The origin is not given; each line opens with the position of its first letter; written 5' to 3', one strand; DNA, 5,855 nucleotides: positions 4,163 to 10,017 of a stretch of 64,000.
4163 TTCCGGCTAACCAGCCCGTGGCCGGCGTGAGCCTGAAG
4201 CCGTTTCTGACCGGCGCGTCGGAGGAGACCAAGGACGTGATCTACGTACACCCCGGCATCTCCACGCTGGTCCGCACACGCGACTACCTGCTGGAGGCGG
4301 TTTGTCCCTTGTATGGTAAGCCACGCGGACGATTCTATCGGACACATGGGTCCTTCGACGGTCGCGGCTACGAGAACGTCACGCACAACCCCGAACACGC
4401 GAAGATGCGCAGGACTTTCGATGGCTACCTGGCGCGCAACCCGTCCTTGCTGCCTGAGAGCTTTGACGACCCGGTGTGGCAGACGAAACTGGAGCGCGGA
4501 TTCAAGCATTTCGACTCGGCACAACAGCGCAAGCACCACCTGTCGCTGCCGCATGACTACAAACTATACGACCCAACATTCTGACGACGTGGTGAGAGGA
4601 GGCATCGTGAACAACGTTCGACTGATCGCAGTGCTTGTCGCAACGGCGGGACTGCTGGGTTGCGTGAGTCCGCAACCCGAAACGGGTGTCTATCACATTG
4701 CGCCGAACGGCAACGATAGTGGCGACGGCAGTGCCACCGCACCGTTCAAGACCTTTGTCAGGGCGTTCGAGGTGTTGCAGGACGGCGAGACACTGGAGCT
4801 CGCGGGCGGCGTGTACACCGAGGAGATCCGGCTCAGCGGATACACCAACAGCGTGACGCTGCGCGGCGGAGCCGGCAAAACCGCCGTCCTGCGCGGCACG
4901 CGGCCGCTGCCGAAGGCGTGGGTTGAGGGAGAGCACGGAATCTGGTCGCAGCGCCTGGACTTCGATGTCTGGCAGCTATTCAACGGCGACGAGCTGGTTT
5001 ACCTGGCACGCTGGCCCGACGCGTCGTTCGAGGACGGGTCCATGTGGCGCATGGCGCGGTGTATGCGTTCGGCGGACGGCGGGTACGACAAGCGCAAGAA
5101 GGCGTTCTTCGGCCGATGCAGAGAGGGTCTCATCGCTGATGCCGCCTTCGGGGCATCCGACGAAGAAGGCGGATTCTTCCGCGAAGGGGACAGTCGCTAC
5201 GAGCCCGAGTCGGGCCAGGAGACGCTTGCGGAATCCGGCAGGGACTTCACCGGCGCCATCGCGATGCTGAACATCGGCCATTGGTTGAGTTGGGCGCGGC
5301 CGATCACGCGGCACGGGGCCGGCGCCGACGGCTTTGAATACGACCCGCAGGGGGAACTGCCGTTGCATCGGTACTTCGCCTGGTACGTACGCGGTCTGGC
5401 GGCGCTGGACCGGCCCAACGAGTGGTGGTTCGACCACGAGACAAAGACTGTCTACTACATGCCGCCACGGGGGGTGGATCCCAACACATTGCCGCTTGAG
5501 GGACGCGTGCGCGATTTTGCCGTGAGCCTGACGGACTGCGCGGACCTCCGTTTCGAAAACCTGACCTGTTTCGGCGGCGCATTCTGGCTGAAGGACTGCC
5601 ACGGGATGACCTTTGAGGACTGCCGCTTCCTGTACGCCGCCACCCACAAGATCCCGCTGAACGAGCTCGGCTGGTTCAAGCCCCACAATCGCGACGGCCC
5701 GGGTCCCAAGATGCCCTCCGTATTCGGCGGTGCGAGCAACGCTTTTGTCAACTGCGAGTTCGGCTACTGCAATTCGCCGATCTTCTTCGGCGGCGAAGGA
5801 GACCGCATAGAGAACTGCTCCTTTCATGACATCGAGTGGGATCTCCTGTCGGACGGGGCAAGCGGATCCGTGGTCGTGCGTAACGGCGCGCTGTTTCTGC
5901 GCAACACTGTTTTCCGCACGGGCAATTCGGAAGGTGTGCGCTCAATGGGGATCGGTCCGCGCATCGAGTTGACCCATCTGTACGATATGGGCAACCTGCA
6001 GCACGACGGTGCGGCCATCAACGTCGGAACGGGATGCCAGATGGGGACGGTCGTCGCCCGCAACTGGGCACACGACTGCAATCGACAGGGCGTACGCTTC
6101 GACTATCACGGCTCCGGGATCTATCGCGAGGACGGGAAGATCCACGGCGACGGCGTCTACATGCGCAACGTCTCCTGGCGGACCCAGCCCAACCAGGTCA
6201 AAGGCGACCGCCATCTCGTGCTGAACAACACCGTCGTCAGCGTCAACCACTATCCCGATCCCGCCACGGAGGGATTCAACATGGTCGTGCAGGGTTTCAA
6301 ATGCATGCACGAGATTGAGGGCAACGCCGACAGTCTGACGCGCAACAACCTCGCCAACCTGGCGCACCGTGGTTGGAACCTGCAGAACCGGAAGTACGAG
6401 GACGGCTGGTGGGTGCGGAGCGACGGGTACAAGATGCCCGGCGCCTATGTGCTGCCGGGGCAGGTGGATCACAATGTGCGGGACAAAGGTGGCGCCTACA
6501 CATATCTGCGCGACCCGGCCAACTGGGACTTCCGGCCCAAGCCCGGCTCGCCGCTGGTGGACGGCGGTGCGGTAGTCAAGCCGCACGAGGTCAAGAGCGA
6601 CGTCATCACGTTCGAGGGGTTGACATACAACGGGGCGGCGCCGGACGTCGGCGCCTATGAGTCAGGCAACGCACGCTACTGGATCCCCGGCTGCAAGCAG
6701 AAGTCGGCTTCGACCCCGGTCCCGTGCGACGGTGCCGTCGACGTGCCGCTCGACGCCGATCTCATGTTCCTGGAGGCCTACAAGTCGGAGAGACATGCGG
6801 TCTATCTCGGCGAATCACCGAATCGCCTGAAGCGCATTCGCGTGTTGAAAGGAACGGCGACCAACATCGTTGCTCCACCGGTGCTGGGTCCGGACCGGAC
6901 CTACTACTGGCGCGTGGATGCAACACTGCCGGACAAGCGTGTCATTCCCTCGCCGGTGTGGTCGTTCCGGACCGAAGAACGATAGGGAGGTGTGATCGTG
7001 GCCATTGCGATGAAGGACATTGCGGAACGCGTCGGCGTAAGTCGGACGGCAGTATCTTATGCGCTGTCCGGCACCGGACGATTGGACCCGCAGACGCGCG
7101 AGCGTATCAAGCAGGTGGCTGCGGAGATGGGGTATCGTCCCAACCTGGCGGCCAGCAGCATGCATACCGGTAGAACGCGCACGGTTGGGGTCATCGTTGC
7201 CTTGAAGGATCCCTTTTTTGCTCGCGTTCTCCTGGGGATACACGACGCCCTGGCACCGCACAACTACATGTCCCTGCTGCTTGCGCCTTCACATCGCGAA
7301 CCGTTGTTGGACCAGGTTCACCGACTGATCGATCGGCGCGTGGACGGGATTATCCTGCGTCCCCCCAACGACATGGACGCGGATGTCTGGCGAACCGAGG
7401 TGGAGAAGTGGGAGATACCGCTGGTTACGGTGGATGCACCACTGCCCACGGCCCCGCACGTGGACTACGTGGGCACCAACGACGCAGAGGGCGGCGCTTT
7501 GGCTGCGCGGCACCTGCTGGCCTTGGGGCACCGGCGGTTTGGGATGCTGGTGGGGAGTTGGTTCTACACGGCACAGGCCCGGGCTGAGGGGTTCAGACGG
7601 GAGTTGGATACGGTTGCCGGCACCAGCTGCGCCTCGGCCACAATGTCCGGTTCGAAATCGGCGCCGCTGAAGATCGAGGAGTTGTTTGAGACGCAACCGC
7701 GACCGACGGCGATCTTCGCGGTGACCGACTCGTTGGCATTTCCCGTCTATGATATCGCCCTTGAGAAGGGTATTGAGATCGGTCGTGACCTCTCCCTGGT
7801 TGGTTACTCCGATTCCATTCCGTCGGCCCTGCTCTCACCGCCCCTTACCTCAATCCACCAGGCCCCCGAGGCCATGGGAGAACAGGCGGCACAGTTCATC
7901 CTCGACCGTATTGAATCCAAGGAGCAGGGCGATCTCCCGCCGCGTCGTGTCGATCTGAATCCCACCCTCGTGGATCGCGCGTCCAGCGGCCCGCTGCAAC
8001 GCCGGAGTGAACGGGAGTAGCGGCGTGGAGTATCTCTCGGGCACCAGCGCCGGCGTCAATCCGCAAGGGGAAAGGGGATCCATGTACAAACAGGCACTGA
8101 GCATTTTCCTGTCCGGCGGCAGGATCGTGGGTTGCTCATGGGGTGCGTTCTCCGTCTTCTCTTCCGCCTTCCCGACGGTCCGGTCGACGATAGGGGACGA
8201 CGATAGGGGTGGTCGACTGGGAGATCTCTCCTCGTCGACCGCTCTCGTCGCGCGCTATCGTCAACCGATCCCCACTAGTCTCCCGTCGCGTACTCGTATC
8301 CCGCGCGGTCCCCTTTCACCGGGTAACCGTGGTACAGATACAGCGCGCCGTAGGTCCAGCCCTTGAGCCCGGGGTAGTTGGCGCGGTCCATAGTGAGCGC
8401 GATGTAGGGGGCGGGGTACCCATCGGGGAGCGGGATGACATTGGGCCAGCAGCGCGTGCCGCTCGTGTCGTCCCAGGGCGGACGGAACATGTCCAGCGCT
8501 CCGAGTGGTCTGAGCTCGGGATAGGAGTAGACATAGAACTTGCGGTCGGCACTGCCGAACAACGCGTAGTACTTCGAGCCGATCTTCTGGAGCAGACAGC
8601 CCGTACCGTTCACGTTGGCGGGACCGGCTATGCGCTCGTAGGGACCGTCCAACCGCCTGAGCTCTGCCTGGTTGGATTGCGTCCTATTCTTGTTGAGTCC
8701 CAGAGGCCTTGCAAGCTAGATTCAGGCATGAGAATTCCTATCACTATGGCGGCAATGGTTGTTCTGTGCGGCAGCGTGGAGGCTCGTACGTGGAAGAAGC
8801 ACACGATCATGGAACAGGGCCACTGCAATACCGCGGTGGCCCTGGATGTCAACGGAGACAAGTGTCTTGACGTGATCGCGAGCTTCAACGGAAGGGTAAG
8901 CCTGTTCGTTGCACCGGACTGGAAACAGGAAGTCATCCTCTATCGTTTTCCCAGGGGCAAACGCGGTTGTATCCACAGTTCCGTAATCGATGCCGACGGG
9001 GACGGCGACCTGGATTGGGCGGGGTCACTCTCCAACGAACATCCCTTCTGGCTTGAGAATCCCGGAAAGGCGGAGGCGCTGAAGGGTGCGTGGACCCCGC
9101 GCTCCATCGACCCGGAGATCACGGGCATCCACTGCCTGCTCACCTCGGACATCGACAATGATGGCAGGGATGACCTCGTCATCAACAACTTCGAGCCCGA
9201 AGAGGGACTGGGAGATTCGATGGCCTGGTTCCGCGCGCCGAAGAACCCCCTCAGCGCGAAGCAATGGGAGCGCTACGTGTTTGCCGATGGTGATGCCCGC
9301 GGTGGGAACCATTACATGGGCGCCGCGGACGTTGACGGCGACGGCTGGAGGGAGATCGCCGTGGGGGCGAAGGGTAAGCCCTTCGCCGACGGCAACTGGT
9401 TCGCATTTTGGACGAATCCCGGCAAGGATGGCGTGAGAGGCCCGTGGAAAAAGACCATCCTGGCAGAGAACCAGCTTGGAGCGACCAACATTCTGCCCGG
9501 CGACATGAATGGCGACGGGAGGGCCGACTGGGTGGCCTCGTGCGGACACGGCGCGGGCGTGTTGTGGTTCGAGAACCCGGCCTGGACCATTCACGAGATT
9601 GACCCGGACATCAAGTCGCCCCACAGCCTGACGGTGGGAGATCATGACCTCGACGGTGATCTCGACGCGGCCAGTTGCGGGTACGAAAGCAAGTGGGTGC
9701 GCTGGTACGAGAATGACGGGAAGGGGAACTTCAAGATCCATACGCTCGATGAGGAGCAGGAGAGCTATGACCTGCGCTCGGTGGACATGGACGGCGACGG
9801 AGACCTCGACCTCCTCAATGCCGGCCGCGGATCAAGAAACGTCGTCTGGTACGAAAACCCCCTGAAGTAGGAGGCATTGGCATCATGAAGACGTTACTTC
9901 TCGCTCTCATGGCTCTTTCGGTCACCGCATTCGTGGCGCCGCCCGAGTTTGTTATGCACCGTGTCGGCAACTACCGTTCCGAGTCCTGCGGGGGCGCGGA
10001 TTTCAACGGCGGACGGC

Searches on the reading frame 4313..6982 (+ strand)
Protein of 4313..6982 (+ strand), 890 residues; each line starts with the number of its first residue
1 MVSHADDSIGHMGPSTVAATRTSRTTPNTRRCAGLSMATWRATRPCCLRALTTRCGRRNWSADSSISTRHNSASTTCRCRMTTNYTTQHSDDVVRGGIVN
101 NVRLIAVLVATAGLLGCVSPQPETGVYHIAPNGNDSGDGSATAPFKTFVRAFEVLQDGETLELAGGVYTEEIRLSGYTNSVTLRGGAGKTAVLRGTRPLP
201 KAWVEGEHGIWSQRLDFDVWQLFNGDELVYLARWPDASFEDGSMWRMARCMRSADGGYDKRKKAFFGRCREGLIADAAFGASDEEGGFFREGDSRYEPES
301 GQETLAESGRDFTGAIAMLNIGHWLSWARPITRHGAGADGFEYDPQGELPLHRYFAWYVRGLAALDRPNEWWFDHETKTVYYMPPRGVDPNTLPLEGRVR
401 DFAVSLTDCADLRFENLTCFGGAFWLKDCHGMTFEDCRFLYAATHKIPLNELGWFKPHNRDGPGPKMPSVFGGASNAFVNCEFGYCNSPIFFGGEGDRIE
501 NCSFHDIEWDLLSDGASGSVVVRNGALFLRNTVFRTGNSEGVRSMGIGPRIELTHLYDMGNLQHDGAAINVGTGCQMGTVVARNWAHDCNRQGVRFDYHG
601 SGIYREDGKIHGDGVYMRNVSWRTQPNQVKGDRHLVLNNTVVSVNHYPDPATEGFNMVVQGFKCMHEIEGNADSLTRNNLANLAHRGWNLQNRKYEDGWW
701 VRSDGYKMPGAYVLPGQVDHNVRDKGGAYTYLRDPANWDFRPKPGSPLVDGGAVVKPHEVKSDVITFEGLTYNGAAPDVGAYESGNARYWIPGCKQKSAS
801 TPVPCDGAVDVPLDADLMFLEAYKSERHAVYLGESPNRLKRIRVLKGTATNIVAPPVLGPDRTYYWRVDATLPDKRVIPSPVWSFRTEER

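Call 7: search_protein_families(library=pfam, proteins=[window:4313-6982:+], max_evalue=0.001)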
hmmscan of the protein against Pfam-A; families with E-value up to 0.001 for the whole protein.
window:4313-6982:+ (890 aa): 2 families
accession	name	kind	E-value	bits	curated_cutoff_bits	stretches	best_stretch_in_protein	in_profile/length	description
PF13229.12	Beta_helix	-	4.7e-05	23.5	25.9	0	474-603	8-127/158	Right handed beta helix region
PF07602.17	DUF1565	-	0.00029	20.7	20.3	0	132-172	2-42/257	Protein of unknown function (DUF1565)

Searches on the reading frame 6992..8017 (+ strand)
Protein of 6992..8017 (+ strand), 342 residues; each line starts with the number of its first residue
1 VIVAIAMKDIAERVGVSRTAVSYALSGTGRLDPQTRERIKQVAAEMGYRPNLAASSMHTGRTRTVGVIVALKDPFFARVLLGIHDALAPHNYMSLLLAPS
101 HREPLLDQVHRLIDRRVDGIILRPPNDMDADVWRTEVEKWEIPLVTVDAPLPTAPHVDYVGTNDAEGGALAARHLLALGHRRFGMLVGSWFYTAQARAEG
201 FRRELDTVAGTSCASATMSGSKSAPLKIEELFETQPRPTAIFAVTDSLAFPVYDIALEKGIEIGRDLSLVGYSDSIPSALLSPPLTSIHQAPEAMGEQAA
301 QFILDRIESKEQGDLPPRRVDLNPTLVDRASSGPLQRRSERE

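Call 69: search_protein_families(library=pfam, proteins=[window:6992-8017:+], max_evalue=0.1)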
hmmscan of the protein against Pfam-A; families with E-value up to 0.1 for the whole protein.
window:6992-8017:+ (342 aa): 9 families
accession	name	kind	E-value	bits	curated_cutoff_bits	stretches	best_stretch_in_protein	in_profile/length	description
PF13377.12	Peripla_BP_3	-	1.9e-31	109.8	26.5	1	172-332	1-167/167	Periplasmic binding protein-like domain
PF00532.27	Peripla_BP_1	-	2e-20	73.9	22.2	1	63-310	2-264/281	Periplasmic binding proteins and sugar binding domain of LacI family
PF13407.12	Peripla_BP_4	-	5.5e-14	52.8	35.1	1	72-308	9-255/258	Periplasmic binding protein domain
PF00356.27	LacI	-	1.9e-13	50.4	27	1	7-51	2-46/46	Bacterial regulatory proteins, lacI family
PF13412.12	HTH_24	-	0.014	15.4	21.9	1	5-25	18-38/48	Winged helix-turn-helix DNA-binding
PF13404.12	HTH_AsnC-type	-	0.027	14.7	27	1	5-22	18-35/42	AsnC-type helix-turn-helix domain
PF01381.28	HTH_3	-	0.045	14.2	23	0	7-35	12-40/55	Helix-turn-helix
PF04967.18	HTH_10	-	0.078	13.2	23.1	0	6-26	25-45/53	HTH DNA binding domain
PF20432.4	Xre-like-HTH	-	0.099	13.4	25.8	0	7-43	26-62/63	Antitoxin Xre-like helix-turn-helix domain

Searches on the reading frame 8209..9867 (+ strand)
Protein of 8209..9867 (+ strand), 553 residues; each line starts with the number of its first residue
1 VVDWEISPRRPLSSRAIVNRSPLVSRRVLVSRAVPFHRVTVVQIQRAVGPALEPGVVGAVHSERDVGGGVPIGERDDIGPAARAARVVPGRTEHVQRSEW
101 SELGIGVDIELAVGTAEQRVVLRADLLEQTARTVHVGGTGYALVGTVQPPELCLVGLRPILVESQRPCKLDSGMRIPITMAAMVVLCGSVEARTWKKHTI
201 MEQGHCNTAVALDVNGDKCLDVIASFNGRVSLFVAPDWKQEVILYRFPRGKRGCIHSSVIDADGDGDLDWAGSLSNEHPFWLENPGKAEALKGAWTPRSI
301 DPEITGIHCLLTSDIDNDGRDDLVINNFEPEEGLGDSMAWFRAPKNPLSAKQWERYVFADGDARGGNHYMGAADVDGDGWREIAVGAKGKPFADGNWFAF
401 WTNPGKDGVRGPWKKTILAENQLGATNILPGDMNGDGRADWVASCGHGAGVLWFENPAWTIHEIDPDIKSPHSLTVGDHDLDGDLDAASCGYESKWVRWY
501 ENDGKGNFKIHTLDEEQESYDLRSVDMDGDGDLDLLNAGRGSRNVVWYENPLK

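Call 7: search_protein_families(library=pfam, proteins=[window:8209-9867:+], max_evalue=0.001)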
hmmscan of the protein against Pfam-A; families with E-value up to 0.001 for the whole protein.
window:8209-9867:+ (553 aa): 2 families
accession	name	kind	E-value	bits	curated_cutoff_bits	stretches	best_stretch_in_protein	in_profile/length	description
PF13517.12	FG-GAP_3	-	4.2e-24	85.3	26.9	4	478-536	1-60/61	FG-GAP-like repeat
PF01839.29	FG-GAP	-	6.5e-09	35.9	22.1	0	371-389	6-24/37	FG-GAP repeat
